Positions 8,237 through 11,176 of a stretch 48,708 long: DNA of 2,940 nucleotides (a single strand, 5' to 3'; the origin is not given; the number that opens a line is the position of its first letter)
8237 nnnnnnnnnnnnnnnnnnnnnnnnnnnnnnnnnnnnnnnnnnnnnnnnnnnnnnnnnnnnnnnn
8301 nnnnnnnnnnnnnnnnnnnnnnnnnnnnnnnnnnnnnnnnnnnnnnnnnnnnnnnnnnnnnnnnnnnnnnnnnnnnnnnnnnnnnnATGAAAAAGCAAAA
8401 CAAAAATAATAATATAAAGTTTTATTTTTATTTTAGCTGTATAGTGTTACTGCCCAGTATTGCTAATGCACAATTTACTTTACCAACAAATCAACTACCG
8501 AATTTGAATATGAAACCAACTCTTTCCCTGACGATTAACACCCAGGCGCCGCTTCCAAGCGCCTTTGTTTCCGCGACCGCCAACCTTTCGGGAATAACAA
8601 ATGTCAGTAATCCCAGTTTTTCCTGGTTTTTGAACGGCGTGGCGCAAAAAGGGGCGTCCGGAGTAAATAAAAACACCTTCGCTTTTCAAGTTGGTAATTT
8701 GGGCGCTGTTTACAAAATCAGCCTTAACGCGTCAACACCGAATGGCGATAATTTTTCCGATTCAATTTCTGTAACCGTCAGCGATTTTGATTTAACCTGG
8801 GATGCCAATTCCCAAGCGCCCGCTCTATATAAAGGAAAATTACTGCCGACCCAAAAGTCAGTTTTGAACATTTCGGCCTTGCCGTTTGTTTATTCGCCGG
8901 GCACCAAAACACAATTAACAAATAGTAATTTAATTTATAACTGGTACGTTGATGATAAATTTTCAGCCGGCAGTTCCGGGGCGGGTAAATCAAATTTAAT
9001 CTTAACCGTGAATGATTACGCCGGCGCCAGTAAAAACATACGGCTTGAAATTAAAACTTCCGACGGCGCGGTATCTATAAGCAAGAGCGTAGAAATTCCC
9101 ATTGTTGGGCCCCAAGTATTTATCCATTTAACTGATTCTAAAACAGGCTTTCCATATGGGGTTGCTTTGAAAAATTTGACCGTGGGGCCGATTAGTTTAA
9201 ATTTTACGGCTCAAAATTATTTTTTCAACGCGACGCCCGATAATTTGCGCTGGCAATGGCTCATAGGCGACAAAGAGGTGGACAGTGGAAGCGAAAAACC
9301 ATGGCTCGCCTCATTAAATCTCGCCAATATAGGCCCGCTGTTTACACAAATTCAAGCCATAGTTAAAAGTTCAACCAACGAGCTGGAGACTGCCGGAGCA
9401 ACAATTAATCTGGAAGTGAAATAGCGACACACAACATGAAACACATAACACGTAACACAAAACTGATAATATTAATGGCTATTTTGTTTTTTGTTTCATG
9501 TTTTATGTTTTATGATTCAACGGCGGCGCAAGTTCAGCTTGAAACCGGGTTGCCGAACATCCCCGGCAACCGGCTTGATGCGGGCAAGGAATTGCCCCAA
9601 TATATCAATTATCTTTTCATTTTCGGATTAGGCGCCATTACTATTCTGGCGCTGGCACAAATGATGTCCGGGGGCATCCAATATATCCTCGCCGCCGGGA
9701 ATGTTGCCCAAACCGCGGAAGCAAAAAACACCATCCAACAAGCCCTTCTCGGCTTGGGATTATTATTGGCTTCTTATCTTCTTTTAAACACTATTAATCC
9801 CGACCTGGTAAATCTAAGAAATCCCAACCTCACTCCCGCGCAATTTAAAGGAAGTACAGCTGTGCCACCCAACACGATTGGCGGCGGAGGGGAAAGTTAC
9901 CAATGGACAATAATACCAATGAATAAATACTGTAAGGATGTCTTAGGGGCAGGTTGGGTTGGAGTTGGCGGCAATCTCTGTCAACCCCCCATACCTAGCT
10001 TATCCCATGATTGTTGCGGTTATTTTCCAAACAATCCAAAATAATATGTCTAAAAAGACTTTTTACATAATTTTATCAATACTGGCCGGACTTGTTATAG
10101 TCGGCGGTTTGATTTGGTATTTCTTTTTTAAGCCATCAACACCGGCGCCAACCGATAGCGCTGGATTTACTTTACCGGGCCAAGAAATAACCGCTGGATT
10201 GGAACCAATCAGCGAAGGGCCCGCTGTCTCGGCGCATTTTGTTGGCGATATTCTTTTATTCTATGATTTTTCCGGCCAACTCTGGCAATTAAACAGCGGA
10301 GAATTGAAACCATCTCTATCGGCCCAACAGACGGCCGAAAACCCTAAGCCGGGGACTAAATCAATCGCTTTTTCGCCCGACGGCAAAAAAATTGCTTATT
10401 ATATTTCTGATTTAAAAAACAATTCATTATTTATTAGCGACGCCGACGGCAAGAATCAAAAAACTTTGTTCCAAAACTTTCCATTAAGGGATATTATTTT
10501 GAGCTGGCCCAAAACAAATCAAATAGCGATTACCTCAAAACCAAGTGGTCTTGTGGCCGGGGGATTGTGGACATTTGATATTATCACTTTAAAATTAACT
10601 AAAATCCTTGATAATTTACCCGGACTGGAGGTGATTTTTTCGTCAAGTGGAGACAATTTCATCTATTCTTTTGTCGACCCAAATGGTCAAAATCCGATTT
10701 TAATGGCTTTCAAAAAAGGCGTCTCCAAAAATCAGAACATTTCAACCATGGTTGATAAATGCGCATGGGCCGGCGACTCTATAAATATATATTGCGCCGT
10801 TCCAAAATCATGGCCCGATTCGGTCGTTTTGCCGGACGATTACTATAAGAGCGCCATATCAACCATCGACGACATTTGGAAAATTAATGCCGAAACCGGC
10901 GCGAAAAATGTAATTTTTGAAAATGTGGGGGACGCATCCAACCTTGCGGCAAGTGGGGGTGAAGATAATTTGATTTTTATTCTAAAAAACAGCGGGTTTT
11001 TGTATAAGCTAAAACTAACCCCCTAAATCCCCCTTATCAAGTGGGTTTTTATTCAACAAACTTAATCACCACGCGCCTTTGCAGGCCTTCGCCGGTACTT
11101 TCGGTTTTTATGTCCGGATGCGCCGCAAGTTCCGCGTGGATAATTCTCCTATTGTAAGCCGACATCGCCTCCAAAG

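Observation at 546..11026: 12-gene T4SS-like array with no conjugation or mobile-element hallmarks, next to the origin-proximal housekeeping cluster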

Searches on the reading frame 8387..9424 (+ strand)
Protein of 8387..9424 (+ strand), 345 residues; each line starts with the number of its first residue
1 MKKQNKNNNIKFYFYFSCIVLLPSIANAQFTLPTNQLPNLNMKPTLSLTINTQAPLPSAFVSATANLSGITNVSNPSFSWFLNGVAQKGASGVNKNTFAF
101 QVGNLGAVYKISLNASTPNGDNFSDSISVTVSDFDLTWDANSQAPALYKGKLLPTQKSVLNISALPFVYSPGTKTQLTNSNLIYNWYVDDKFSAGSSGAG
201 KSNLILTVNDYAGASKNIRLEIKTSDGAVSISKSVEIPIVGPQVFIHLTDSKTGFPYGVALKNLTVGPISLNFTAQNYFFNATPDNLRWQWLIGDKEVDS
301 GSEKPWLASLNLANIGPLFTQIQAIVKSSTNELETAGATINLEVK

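Call 3: search_protein_families(library=pfam, proteins=[window:8387-9424:+], max_evalue=0.1)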
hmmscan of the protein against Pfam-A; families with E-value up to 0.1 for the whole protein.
window:8387-9424:+ (345 aa): 0 families

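Call 6: search_protein_families(library=ncbifam, proteins=[window:8387-9424:+], max_evalue=0.1)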
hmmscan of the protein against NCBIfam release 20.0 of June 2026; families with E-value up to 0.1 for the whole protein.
window:8387-9424:+ (345 aa): 0 families

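Call 28: search_solved_structures(query=A4, max_evalue=1, show_alignments=1)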
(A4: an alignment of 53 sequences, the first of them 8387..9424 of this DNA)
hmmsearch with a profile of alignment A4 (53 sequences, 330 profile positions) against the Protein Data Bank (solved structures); distinct sequences matched with E-value up to 1: 12.
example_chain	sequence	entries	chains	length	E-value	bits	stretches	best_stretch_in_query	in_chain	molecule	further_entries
3shs_A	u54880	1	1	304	4.1e-05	25.8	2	140-223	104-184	Hoc head outer capsid protein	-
7biz_A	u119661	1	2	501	0.0059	18.8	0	47-118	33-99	Cell surface protein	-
2mkl_C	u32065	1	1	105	0.086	14.9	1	47-103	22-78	Novel antigen receptor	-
1ug9_A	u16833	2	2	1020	0.14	14.3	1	27-115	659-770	glucodextranase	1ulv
8yke_A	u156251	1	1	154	0.16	14.1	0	168-208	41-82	YSIRK signal domain/LPXTG anchor domain surface protein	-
6e57_A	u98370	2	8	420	0.22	13.6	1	60-112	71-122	surface glycan binding protein B | Mixed-linkage glucan utilization locus (MLGUL) SGBP-B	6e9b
2phz_A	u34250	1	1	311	0.26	13.4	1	153-233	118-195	Iron-uptake system-binding protein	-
6s5z_A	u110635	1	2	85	0.28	13.2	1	163-208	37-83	Surface protein R28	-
7t4q_G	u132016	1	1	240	0.4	12.7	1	1-66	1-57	Fab 2C12 light chain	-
7lbe_G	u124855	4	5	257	0.55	12.3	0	1-45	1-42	Fab MSL-109 light chain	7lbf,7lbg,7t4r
6lir_B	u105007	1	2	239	0.89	11.6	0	56-91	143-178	TCR beta chain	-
7ca3_B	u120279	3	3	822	0.92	11.5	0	10-83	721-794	Gamma-aminobutyric acid type B receptor subunit 2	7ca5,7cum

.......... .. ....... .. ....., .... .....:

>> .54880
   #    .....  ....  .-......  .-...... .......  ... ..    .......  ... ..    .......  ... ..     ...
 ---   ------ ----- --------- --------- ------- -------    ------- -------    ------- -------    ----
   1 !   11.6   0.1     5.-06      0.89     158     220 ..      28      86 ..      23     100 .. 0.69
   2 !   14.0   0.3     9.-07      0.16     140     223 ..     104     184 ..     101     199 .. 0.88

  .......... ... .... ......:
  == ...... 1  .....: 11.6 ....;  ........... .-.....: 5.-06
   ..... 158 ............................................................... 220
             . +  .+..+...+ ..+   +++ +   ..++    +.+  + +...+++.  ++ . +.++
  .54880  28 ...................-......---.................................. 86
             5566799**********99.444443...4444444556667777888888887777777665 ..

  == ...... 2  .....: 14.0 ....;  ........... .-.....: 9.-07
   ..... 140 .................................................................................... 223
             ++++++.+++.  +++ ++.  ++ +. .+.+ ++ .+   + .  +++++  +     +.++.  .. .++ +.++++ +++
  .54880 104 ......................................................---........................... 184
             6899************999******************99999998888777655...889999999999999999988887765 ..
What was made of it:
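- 8387..9424 (+): g09: 345-aa secreted protein with a signal peptide and repeated Ig-like beta-sandwich domains. The profile hits two Ig-like domains of T4 Hoc (4e-5, call 28).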

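Call 83: search_protein_families(library=pfam, alignment_id=A4, max_evalue=0.01)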
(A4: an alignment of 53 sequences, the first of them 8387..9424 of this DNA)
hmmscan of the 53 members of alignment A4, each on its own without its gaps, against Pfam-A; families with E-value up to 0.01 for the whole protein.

A. member 1, window:8387-9424:+ (345 aa): 0 families

B. families by the number of members that match (of 53 scanned): 10 families
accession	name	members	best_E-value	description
PF06832.18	BiPBP_C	9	2.2e-07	Penicillin-Binding Protein C-terminus Family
PF12733.13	Cadherin-like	4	4.8e-07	Cadherin-like beta sandwich domain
PF13927.12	Ig_3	3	1.4e-05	Immunoglobulin domain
PF00801.26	PKD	1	2.7e-06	PKD domain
PF19408.5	PKD_6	1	3.9e-05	PKD-like domain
PF22352.2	K319L-like_PKD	1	0.00015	K319L-like, PKD domain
PF22681.2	Lmo2446-like_N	1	0.00019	Lmo2446-like, N-terminal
PF23861.1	Ribophorin_II_2nd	1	0.0012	Ribophorin II second domain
PF17963.7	Big_9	1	0.0019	Bacterial Ig domain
PF20578.4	aBig_2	1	0.0075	Atrophied bacterial Ig domain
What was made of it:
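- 8387..9424 (+): Orthologues hit BiPBP_C (9), Cadherin-like (4), Ig_3 (3) and PKD (call 83).
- Tried and rejected: The repeat architecture rests on the HMM hits to Ig-like domains (calls 28, 83).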

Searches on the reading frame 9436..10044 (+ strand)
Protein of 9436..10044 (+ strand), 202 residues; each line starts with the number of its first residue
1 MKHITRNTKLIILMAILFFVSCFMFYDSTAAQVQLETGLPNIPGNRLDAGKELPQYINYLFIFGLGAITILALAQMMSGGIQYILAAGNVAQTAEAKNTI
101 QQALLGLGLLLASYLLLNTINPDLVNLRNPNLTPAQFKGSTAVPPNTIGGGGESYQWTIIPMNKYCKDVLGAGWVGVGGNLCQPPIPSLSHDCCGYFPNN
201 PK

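Call 3: search_protein_families(library=pfam, proteins=[window:9436-10044:+], max_evalue=0.1)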
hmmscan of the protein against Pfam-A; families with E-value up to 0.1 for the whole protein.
window:9436-10044:+ (202 aa): 1 family
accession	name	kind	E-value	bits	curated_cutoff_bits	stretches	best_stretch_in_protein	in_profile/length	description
PF18895.5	T4SS_pilin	-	0.00045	20.7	26.6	1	56-119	8-70/71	Type IV secretion system pilin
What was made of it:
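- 9436..10044 (+): g10: VirB2-type T4SS pilin (signal peptide plus two TM helices) with a Cys-rich C-terminal extension. PF18895 at 20.7 bits, below the gathering score of 26.6 (call 3).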

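Call 6: search_protein_families(library=ncbifam, proteins=[window:9436-10044:+], max_evalue=0.1)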
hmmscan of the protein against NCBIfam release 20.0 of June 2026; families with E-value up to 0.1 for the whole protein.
window:9436-10044:+ (202 aa): 2 families
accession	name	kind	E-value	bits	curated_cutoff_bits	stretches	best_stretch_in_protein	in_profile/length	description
NF045849.1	ICE_MMCAP2_0565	equivalog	4e-05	23.2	40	1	54-120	10-76/80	Mbov_0395 family pilin-like conjugal transfer protein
TIGR03651.1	circ_ocin_uber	subfamily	0.095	13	30.7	0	68-104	29-66/73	circular bacteriocin, circularin A/uberolysin family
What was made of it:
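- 9436..10044 (+): Weak Mbov_0395 pilin-like hit (call 6).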

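Call 24: search_protein_families(library=pfam, alignment_id=A3, max_evalue=0.01)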
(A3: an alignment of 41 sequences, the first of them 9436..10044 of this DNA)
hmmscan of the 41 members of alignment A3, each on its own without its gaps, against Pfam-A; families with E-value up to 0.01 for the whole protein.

A. member 1, window:9436-10044:+ (202 aa): 1 family
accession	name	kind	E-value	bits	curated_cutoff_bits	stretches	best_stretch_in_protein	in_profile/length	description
PF18895.5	T4SS_pilin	-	0.00045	20.7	26.6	1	56-119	8-70/71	Type IV secretion system pilin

B. families by the number of members that match (of 41 scanned): 12 families
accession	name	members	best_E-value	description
PF18895.5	T4SS_pilin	35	8.1e-14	Type IV secretion system pilin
PF04956.18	TrbC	7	0.0004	TrbC/VIRB2 pilin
PF23396.1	DUF7103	1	0.0026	Family of unknown function (DUF7103)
PF07667.16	DUF1600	1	0.0036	Protein of unknown function (DUF1600)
PF07543.17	PGA2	1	0.0039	Protein trafficking PGA2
PF00324.27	AA_permease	1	0.0047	Amino acid permease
PF03779.20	SPW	1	0.0053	SPW repeat domain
PF20712.2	CyanoTRADDas_TM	1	0.0065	Cyanobacterial TRADD-N associated 2-Transmembrane domain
PF22285.2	DUF6962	1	0.0071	Family of unknown function (DUF6962)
PF06570.16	DUF1129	1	0.0081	Protein of unknown function (DUF1129)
PF02322.20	Cyt_bd_oxida_II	1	0.0086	Cytochrome bd terminal oxidase subunit II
PF12725.13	DUF3810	1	0.009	Protein of unknown function (DUF3810)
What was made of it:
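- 9436..10044 (+): 35 of 41 orthologues hit T4SS_pilin (best 8e-14) and 7 hit TrbC/VirB2 (call 24).
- On Patescibacteria-clade T4SS (MPF-FATA-derived): 35 of 41 orthologues hit T4SS_pilin and 7 hit TrbC/VirB2 (call 24).
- Checked: The window pilin is sub-threshold for T4SS_pilin (20.7 against 26.6 bits), but 35 of 41 orthologues hit it (call 24).
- The pilin is conserved (call 24).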

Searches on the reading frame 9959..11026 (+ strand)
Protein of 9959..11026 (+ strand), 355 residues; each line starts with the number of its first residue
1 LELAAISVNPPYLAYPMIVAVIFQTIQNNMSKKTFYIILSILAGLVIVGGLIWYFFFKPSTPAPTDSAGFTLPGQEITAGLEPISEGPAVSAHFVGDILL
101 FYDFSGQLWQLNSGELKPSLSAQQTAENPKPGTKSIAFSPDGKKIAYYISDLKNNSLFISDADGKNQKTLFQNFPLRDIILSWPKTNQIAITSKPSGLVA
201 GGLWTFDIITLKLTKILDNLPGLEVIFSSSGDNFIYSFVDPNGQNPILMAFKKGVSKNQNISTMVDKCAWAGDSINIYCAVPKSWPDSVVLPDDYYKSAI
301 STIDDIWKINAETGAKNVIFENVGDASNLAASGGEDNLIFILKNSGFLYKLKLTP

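Call 5: search_protein_families(library=pfam, proteins=[window:9959-11026:+], max_evalue=0.01)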
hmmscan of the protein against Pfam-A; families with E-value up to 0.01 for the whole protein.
window:9959-11026:+ (355 aa): 0 families

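Call 35: search_solved_structures(query=A6, max_evalue=1)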
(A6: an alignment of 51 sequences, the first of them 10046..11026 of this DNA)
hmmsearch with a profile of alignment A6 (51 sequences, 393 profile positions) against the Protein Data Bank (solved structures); distinct sequences matched with E-value up to 1: 27.
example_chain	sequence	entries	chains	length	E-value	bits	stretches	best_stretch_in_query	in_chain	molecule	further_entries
4r40_A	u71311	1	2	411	1.1e-11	47.9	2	127-295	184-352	Protein TolB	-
4pwz_A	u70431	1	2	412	1.1e-11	47.9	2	127-295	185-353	Protein TolB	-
6tji_A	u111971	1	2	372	4e-11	46.1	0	85-117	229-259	Cake10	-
6tjh_A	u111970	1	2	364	4.5e-11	46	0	85-117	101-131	Cake9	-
6tjg_A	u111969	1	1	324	7.7e-10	41.9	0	85-117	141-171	Cake8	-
1c5k_A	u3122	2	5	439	2e-09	40.5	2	130-295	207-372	PROTEIN (TOLB PROTEIN) | PROTEIN TOLB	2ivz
7mx5_A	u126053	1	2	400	4.8e-09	39.3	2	167-298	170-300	Tol-Pal system protein TolB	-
1crz_A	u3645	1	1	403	7.7e-09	38.6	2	130-295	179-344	TOLB PROTEIN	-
2w8b_A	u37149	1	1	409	1.1e-08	38.1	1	130-295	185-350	PROTEIN TOLB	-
2w8b_B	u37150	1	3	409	1.9e-08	37.3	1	130-295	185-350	PROTEIN TOLB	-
2hqs_A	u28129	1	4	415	2e-08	37.2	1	130-295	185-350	Protein tolB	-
4jml_A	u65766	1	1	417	2.2e-08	37.1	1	130-295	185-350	Protein TolB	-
6pnv_A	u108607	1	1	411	2.3e-08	37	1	130-292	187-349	Tol-Pal system protein TolB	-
7nst_E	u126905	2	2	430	2.5e-08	36.9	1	130-295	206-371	Tol-Pal system protein TolB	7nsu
3iax_A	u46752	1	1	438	2.5e-08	36.9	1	130-295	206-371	Protein tolB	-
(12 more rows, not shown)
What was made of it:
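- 10046..11026 (+): g11: TM-anchored TolB-like beta-propeller. The likely start is ATG 10046, one base after the g10 stop; the longest ORF begins at TTG 9959. The family profile hits TolB structures at 1e-11 (call 35).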

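Call 82: search_protein_families(library=pfam, alignment_id=A6, max_evalue=0.01)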
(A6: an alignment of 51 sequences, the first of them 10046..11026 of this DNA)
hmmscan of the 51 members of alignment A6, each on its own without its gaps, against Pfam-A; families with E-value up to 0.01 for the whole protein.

A. member 1, window:10046-11026:+ (326 aa): 1 family
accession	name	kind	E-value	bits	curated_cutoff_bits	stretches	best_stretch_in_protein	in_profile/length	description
PF07676.18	PD40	-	0.008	16.6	20.9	0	106-119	13-26/38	WD40-like Beta Propeller Repeat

B. families by the number of members that match (of 51 scanned): 9 families
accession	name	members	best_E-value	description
PF07676.18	PD40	13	3e-11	WD40-like Beta Propeller Repeat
PF00930.27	DPPIV_N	5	4.8e-06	Dipeptidyl peptidase IV (DPP IV) N-terminal region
PF25174.1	Beta-prop_THOC3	3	0.00017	THOC3 beta-propeller domain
PF23775.1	Beta-prop_RIG_2nd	2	0.0034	RIG second beta-propeller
PF13786.12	DUF4179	1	6.6e-05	Domain of unknown function (DUF4179)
PF02937.20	COX6C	1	0.00031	Cytochrome c oxidase subunit VIc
PF00400.38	WD40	1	0.00099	WD domain, G-beta repeat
PF25460.1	Beta-prop_Aladin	1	0.0052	Aladin seven-bladed propeller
PF16755.11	Beta-prop_NUP159_NUP214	1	0.0065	NUP159/214 beta propeller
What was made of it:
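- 10046..11026 (+): PD40 in 13 of 51 orthologues, and weakly in the window protein (E 0.008) (call 82).
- Checked: The TolB-like call is confirmed at family level (PDB profile hit to TolB at 1e-11, call 35; PD40 in 13 of 51 orthologues, call 82).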
